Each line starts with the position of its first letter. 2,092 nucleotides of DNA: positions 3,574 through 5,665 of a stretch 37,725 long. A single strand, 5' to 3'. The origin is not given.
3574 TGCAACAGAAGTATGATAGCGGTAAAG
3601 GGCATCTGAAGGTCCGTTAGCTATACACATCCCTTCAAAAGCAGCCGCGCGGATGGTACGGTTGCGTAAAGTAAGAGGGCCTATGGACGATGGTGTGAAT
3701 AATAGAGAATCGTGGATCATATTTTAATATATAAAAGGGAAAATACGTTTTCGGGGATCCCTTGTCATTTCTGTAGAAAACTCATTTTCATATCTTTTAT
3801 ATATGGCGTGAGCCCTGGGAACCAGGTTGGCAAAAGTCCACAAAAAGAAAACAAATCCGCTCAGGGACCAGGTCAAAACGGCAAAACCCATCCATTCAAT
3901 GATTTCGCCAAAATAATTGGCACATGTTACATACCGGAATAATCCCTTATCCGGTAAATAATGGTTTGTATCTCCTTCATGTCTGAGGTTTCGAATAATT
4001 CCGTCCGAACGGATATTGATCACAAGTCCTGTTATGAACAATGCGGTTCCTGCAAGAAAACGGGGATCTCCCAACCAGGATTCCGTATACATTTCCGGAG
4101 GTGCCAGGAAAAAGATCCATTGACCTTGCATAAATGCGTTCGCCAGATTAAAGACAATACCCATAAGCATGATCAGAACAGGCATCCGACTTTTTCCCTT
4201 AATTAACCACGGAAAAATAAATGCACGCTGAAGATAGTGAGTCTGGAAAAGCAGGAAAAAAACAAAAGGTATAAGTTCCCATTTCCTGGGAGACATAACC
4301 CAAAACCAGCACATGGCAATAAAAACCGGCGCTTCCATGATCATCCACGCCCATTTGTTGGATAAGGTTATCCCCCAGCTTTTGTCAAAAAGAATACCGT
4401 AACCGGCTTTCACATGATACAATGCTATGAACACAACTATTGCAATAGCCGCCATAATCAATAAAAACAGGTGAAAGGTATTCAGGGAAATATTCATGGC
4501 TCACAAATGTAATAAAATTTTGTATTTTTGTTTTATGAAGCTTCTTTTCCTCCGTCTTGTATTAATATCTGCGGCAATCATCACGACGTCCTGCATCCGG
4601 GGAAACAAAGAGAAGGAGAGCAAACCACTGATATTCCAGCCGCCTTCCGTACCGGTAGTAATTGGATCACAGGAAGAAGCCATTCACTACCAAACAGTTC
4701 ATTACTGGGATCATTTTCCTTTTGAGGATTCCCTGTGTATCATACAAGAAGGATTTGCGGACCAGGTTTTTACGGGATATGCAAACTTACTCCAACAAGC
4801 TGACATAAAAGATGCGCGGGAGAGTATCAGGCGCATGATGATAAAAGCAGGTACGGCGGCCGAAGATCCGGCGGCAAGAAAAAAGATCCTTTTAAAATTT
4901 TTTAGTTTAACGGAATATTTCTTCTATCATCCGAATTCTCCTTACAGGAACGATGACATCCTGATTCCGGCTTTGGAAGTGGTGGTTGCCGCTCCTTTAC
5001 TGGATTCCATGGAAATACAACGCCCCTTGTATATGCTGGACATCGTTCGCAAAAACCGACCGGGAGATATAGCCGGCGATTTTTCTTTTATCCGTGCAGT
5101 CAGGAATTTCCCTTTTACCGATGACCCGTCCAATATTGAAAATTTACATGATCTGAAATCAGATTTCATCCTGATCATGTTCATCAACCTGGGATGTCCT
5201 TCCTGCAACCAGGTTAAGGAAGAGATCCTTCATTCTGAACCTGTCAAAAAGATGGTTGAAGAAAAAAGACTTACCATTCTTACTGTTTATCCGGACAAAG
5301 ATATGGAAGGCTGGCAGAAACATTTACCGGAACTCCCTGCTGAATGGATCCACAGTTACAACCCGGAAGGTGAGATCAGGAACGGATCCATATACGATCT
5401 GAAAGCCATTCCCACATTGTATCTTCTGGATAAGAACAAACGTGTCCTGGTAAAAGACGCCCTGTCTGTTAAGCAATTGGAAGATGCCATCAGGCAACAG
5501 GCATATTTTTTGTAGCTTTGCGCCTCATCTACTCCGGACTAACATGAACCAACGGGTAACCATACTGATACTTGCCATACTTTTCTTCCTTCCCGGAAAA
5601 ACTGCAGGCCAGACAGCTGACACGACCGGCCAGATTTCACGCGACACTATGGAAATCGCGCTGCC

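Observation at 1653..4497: SRD5A-like 5alpha-reductase, OYE ene-reductase and SDR operon: candidate gut-bacterial allo/iso-allo bile-acid (isoalloLCA) pathway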

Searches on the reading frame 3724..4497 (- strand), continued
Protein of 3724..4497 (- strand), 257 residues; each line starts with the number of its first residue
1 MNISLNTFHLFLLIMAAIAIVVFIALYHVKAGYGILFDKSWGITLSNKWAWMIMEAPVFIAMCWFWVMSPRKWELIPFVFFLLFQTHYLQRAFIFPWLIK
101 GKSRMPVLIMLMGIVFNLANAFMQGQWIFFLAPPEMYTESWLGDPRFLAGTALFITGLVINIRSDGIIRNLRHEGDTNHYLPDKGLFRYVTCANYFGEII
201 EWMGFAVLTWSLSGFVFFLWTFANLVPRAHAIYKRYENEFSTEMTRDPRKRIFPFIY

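Call 23: search_solved_structures(query=window:3724-4497:-, show_alignments=2)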
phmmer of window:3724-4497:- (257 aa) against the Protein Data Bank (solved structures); distinct sequences matched with E-value up to 0.001: 3.
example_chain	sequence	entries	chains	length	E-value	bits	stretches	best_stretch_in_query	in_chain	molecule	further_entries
7c83_A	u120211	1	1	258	1.8e-49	172.2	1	11-256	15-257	3-oxo-5-alpha-steroid 4-dehydrogenase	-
7bw1_A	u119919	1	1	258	5.8e-35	124.6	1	19-257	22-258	3-oxo-5-alpha-steroid 4-dehydrogenase 2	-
22of_A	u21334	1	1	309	4.6e-09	39.7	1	79-256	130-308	Probable very-long-chain enoyl-CoA reductase art-1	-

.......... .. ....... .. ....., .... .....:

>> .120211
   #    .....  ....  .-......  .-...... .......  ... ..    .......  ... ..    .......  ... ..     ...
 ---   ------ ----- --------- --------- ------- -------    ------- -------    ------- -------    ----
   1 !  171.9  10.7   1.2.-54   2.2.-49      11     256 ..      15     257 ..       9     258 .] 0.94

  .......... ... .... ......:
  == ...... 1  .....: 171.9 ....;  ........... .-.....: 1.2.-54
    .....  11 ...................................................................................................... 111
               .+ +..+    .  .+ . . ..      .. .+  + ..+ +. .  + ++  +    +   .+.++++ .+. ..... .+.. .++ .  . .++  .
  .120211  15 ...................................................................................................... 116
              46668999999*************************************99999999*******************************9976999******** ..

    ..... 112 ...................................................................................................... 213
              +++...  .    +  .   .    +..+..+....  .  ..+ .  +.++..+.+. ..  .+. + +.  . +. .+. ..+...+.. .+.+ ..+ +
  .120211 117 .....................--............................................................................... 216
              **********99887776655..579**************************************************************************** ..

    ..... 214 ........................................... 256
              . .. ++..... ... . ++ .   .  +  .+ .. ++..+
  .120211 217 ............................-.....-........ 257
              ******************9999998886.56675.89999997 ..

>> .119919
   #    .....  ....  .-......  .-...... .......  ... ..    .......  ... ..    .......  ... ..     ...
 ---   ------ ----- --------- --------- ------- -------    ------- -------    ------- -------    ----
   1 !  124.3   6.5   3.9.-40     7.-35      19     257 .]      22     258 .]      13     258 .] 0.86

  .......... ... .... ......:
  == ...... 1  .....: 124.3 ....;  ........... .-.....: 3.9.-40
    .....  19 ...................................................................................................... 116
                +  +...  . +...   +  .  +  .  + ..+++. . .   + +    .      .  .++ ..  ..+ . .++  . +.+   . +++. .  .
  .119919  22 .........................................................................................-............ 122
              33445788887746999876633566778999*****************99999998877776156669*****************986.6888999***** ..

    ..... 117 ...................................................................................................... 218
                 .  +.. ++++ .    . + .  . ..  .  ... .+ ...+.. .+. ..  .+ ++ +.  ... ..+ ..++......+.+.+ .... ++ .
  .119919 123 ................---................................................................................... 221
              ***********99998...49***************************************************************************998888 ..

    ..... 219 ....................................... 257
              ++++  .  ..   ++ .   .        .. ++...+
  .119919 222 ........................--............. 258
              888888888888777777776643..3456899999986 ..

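Call 26: find_encoding_contigs(protein=P0112, flank=5000, max_places=2)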
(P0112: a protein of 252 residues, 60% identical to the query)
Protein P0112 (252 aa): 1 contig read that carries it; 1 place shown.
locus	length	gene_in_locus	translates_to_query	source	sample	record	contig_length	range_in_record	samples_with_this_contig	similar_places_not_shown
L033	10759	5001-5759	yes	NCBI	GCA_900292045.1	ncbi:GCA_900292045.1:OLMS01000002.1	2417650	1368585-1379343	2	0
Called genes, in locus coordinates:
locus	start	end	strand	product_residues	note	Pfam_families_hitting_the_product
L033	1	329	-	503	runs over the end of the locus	PF00089:Trypsin, PF10459:Peptidase_S46 (faint), PF13365:Trypsin_2, PF00595:PDZ (weak), PF13180:PDZ_2, PF14685:PDZ_Tricorn (faint), PF17820:PDZ_6 (weak), PF12812:PDZ_1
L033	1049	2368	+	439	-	PF03631:Virul_fac_BrkB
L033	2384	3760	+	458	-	PF01554:MatE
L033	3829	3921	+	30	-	-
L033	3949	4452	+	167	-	PF02604:PhdYeFM_antitox (weak), PF06769:YoeB_toxin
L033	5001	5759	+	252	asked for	PF02544:Steroid_dh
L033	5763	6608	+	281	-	PF00106:adh_short, PF08659:KR (weak), PF13561:adh_short_C2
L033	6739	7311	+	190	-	PF01386:Ribosomal_L25p, PF14693:Ribosomal_TL5_C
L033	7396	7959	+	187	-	PF01195:Pept_tRNA_hydro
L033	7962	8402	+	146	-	PF01479:S4, PF28601:HSP15_C (weak)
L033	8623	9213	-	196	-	PF04224:DUF417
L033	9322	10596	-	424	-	PF00722:Glyco_hydro_16 (weak)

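Call 27: find_encoding_contigs(protein=P0018, flank=5000, max_places=2)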
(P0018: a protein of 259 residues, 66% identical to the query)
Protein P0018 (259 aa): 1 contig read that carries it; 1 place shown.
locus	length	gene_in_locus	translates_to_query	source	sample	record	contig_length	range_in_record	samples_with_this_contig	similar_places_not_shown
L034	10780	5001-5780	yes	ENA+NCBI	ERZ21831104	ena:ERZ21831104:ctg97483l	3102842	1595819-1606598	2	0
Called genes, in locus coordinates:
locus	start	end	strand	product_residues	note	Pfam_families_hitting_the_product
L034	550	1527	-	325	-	PF00710:Asparaginase, PF17763:Asparaginase_C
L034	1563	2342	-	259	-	PF01026:TatD_DNase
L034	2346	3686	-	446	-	PF02812:ELFV_dehydrog_N, PF00208:ELFV_dehydrog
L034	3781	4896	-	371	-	PF02481:DNA_processg_A, PF17782:WHD_DprA (weak)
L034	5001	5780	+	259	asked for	PF02544:Steroid_dh, PF06966:DUF1295 (weak)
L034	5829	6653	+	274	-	PF00106:adh_short, PF01370:Epimerase (weak), PF08659:KR (weak), PF13561:adh_short_C2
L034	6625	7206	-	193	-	-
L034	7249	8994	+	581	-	PF01336:tRNA_anti-codon, PF00152:tRNA-synt_2, PF02938:GAD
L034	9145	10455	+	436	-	PF25990:Beta-barrel_YknX (weak)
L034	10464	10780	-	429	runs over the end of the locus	PF00919:UPF0004, PF04055:Radical_SAM, PF01938:TRAM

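Call 58: search_protein_families(library=pfam, proteins=[L014:4933-6012:-, L014:6739-7596:-, L015:6729-7916:+, L018:6747-7745:-, L021:4964-5941:+, L021:6711-9188:-, L024:5108-5815:+, L023:5039-6004:+, L013:2807-3799:+, L013:4659-5408:+])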
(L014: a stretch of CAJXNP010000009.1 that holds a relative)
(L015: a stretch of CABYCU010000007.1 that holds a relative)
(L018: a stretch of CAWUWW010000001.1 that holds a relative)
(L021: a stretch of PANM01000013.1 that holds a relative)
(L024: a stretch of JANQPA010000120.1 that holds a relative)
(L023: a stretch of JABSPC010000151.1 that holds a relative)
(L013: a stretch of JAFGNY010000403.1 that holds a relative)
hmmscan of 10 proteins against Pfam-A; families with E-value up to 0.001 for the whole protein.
L014:4933-6012:- (359 aa): 1 family
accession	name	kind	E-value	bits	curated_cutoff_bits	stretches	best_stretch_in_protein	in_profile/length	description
PF12006.13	DUF3500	-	8.8e-82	275.4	27.2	1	42-344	5-297/297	Protein of unknown function (DUF3500)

L014:6739-7596:- (285 aa): 6 families
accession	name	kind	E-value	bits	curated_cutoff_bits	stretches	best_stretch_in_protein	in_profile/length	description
PF00106.31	adh_short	-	7.7e-38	130.4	26.6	1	4-205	1-189/195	short chain dehydrogenase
PF13561.12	adh_short_C2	-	7.4e-30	104.7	27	1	10-246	1-227/236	Enoyl-(Acyl carrier protein) reductase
PF08659.16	KR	-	1.3e-10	42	22.6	1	6-95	3-94/180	KR domain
PF01370.27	Epimerase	-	1.3e-06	28.5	20.9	1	6-192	1-169/240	NAD dependent epimerase/dehydratase family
PF05368.20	NmrA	-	4.7e-05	23.6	27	1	3-80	2-74/298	NmrA-like family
PF16363.11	GDP_Man_Dehyd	-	5.6e-05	23.2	27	1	7-75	1-73/332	GDP-mannose 4,6 dehydratase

L015:6729-7916:+ (395 aa): 3 families
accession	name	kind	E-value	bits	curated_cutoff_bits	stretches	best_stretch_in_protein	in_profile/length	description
PF02770.24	Acyl-CoA_dh_M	-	2.7e-20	72.8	33.3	1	122-216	1-97/97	Acyl-CoA dehydrogenase, middle domain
PF00441.29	Acyl-CoA_dh_1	-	8.4e-17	62.1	22.4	1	228-383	1-149/150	Acyl-CoA dehydrogenase, C-terminal domain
PF02771.21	Acyl-CoA_dh_N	-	2.1e-12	47.8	22.9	1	12-118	7-113/113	Acyl-CoA dehydrogenase, N-terminal domain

L018:6747-7745:- (332 aa): 8 families
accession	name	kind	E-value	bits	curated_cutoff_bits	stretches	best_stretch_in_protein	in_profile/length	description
PF01370.27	Epimerase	-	1.1e-25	90.9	20.9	1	4-240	1-234/240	NAD dependent epimerase/dehydratase family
PF01073.25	3Beta_HSD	-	7e-22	78.2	22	1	5-243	1-239/280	3-beta hydroxysteroid dehydrogenase/isomerase family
PF16363.11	GDP_Man_Dehyd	-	9.1e-16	58.6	27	1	5-313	1-322/332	GDP-mannose 4,6 dehydratase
PF07993.18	NAD_binding_4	-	6.4e-14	52.2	20.1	1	6-198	1-220/258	Male sterility protein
PF13460.12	NAD_binding_10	-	3.4e-13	50.3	27.2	1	8-162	1-129/184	NAD(P)H-binding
PF05368.20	NmrA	-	3.3e-07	30.6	27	1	2-82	3-77/298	NmrA-like family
PF02719.21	Polysacc_synt_2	-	7.4e-06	25.8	20.2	1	4-127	1-132/293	Polysaccharide biosynthesis protein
PF00106.31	adh_short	-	0.0002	21.3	26.6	1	3-75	2-71/195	short chain dehydrogenase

L021:4964-5941:+ (325 aa): 8 families
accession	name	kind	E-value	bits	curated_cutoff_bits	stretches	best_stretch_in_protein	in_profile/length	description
PF01370.27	Epimerase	-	4.6e-25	88.9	20.9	1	4-217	2-227/240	NAD dependent epimerase/dehydratase family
PF01073.25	3Beta_HSD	-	1.5e-21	77.1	22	1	5-208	2-222/280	3-beta hydroxysteroid dehydrogenase/isomerase family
PF13460.12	NAD_binding_10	-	7e-16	59.1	27.2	1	7-167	1-145/184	NAD(P)H-binding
PF07993.18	NAD_binding_4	-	2.4e-15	56.9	20.1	1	51-181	77-215/258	Male sterility protein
PF05368.20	NmrA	-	2e-10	41.2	27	1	5-116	7-112/298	NmrA-like family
PF04321.23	RmlD_sub_bind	-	2.8e-10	40.2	27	1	1-154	1-140/287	RmlD substrate binding domain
PF16363.11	GDP_Man_Dehyd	-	4.7e-09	36.6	27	1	4-162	1-177/332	GDP-mannose 4,6 dehydratase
PF02719.21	Polysacc_synt_2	-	6e-09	35.9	20.2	1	4-111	2-128/293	Polysaccharide biosynthesis protein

L021:6711-9188:- (825 aa): 3 families
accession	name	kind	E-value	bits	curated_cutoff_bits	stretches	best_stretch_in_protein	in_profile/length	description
PF00133.28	tRNA-synt_1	-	5e-71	240.1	22.7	1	23-618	5-412/414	tRNA synthetases class I (I, L, M and V)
PF08264.19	Anticodon_1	-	1.2e-19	71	25.1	1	662-801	1-144/148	Anticodon-binding domain of tRNA ligase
PF09334.17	tRNA-synt_1g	-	7.9e-17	61.5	20.1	1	46-195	2-136/391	tRNA synthetases class I (M)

L024:5108-5815:+ (235 aa): 2 families
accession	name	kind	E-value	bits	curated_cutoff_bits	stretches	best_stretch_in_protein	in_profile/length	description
PF00092.34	VWA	-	1.5e-12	48.6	23.8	1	36-221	1-165/174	von Willebrand factor type A domain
PF13519.12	VWA_2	-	4.9e-10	40.4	27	1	37-143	1-106/107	von Willebrand factor type A domain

L023:5039-6004:+ (321 aa): 7 families
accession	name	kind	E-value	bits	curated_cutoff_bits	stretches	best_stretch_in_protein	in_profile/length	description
PF01370.27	Epimerase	-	2.6e-18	66.8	20.9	1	11-196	24-230/240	NAD dependent epimerase/dehydratase family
PF01073.25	3Beta_HSD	-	4.9e-16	59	22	1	14-142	31-160/280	3-beta hydroxysteroid dehydrogenase/isomerase family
PF13460.12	NAD_binding_10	-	5.6e-11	43.1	27.2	1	12-154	24-146/184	NAD(P)H-binding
PF16363.11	GDP_Man_Dehyd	-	1.1e-09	38.6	27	1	14-154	29-179/332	GDP-mannose 4,6 dehydratase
PF07993.18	NAD_binding_4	-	1.1e-09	38.3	20.1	1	43-166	81-216/258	Male sterility protein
PF04321.23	RmlD_sub_bind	-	2.6e-09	37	27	1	32-182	31-178/287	RmlD substrate binding domain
PF02719.21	Polysacc_synt_2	-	2.9e-06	27.1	20.2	1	4-106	33-134/293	Polysaccharide biosynthesis protein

L013:2807-3799:+ (330 aa): 8 families
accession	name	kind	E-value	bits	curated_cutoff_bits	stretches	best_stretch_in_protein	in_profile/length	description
PF01370.27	Epimerase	-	3e-33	115.6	20.9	1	3-225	1-239/240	NAD dependent epimerase/dehydratase family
PF01073.25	3Beta_HSD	-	1.7e-22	80.2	22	1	4-185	1-199/280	3-beta hydroxysteroid dehydrogenase/isomerase family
PF13460.12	NAD_binding_10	-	2.3e-15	57.4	27.2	1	7-168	1-147/184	NAD(P)H-binding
PF07993.18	NAD_binding_4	-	2.5e-15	56.8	20.1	1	51-176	77-214/258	Male sterility protein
PF16363.11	GDP_Man_Dehyd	-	9.6e-15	55.3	27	1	5-235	2-258/332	GDP-mannose 4,6 dehydratase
PF05368.20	NmrA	-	3.4e-12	47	27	1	2-107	4-103/298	NmrA-like family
PF04321.23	RmlD_sub_bind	-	7.6e-10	38.8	27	1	1-166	1-150/287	RmlD substrate binding domain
PF02719.21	Polysacc_synt_2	-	1e-05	25.3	20.2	1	3-115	1-132/293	Polysaccharide biosynthesis protein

L013:4659-5408:+ (250 aa): 0 families

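Call 73: search_protein_families(library=ncbifam, proteins=[L010:8036-8842:+, L026:7081-7938:+, L033:5763-6608:+], max_evalue=1e-20)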
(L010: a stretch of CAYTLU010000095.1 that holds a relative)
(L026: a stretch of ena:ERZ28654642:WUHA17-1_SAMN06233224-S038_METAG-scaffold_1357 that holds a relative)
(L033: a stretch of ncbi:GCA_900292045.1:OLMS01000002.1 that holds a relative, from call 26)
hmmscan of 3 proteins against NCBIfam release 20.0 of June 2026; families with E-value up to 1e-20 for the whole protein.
L010:8036-8842:+ (268 aa): 63 families (the best 25 are shown)
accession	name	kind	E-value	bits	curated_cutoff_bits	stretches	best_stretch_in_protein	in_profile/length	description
NF004514.1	PRK05855.1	equivalog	4.6e-37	127.9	455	1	9-198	312-501/578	SDR family oxidoreductase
NF040690.1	mycolate_SDR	equivalog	1.1e-36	126.7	380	1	10-243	8-240/265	mycolate reductase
NF005672.0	PRK07454.1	equivalog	1.3e-34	119.5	234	1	9-198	5-193/241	SDR family oxidoreductase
NF005806.0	PRK07666.1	equivalog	5e-33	114.4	286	1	10-197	7-193/239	3-ketoacyl-ACP reductase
NF005878.0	PRK07825.1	subfamily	5.9e-33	114.4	287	1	11-198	10-192/278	short chain dehydrogenase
NF005559.1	PRK07231.1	subfamily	1.1e-31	110.3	215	1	11-198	5-191/249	glucose 1-dehydrogenase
NF004825.0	PRK06181.1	equivalog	2e-31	109.3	215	1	10-244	6-244/268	SDR family oxidoreductase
NF004521.0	PRK05866.1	equivalog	2.4e-30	105.7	368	1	10-197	40-229/294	SDR family oxidoreductase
NF006565.0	PRK09072.1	equivalog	9.1e-30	104.1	238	1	11-260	6-250/265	SDR family oxidoreductase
NF006114.0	PRK08263.1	subfamily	3.2e-28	98.8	290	1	10-202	3-191/280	short chain dehydrogenase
NF006123.0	PRK08267.1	equivalog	4.4e-28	98.2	261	1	11-228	3-220/261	SDR family oxidoreductase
NF052558.1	MBtsdlDhBudC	equivalog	5.8e-28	98.1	270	1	11-197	4-186/250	meso-2,3-butanediol dehydrogenase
NF004779.0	PRK06125.1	subfamily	2.2e-27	96.2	261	1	10-196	7-189/259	short-chain dehydrogenase/reductase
NF004824.0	PRK06180.1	subfamily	2e-26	92.8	298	1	10-201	4-191/279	oxidoreductase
NF005681.0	PRK07478.1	subfamily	2.1e-26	92.8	267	1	10-198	6-195/254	SDR family oxidoreductase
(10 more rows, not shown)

L026:7081-7938:+ (285 aa): 10 families
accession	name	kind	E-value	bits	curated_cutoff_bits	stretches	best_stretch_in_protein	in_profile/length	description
NF004513.0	PRK05854.1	subfamily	2.5e-38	131.9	282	1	4-206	14-217/314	SDR family oxidoreductase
NF004846.0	PRK06197.1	subfamily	9.8e-38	130.1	268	1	6-241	17-254/306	oxidoreductase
NF004845.0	PRK06196.1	subfamily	8.5e-37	127.1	414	1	4-261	28-284/320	oxidoreductase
NF005559.1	PRK07231.1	subfamily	7.2e-25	87.9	215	1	3-208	2-194/249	glucose 1-dehydrogenase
NF005067.0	PRK06484.1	equivalog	2.7e-24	85.6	713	1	2-206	6-197/524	short chain dehydrogenase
NF005372.1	PRK06914.1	subfamily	7.4e-23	81.1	320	1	4-206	1-191/279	SDR family oxidoreductase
NF009466.0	PRK12826.1-2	subfamily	2.6e-22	79.5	222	1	4-211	2-198/248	3-oxoacyl-ACP reductase FabG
NF005214.0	PRK06701.1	subfamily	7.9e-22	77.8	413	0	2-205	45-235/293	SDR family oxidoreductase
NF005853.0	PRK07774.1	equivalog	1.9e-21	76.6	303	0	2-140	3-146/250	SDR family oxidoreductase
NF009388.0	PRK12747.1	equivalog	6.3e-21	75.1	376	0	3-204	2-195/252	short chain dehydrogenase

L033:5763-6608:+ (281 aa): 10 families
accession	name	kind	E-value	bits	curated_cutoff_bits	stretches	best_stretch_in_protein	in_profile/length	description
NF004846.0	PRK06197.1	subfamily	1.3e-34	119.8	268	1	5-240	18-257/306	oxidoreductase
NF004845.0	PRK06196.1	subfamily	2.4e-34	119.1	414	1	5-253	31-280/320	oxidoreductase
NF004513.0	PRK05854.1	subfamily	1.5e-33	116.2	282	1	5-205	17-219/314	SDR family oxidoreductase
NF009464.0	PRK12824.1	subfamily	1.8e-23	83.5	269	1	2-203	1-191/245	3-oxoacyl-ACP reductase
NF005559.1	PRK07231.1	subfamily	2.3e-23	83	215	1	5-246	6-240/249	glucose 1-dehydrogenase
NF005372.1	PRK06914.1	subfamily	2.3e-23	82.8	320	1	3-203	2-191/279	SDR family oxidoreductase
NF009466.0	PRK12826.1-2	subfamily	4.8e-23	81.9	222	1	4-248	4-239/248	3-oxoacyl-ACP reductase FabG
TIGR01829.1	AcAcCoA_reduct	subfamily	1.4e-21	77.3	302.1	1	5-204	2-190/242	acetoacetyl-CoA reductase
NF005067.0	PRK06484.1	equivalog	2.3e-21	75.9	713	1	5-203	11-197/524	short chain dehydrogenase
NF004198.0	PRK05653.1-3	equivalog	6.1e-21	75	296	0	6-244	10-237/248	3-oxoacyl-ACP reductase FabG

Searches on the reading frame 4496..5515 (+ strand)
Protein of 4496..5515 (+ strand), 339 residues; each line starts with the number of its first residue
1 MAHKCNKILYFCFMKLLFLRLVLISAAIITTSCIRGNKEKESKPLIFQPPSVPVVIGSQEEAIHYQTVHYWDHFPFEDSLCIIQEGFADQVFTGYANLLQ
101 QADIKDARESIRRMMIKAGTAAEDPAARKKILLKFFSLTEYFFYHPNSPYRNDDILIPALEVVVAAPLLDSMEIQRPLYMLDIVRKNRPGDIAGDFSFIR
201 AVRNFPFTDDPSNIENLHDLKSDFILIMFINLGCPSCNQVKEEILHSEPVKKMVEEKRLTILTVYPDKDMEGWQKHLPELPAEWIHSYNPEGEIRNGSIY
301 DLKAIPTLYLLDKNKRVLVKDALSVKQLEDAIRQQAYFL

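Call 3: search_protein_families(library=pfam, proteins=[window:4496-5515:+])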
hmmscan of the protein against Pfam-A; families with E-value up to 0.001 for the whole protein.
window:4496-5515:+ (339 aa): 3 families
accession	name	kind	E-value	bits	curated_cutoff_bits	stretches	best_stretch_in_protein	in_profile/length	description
PF17127.10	DUF5106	-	1.8e-28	100.3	28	1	37-187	6-151/151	Domain of unknown function (DUF5106)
PF13905.12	Thioredoxin_8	-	1.1e-10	42.1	27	1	224-317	3-94/94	Thioredoxin-like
PF13098.12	Thioredoxin_2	-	0.00028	21.6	27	1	225-317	8-88/104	Thioredoxin-like domain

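Call 4: search_protein_families(library=ncbifam, proteins=[window:4496-5515:+])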
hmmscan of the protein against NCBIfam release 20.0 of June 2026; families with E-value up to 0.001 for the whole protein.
window:4496-5515:+ (339 aa): 0 families
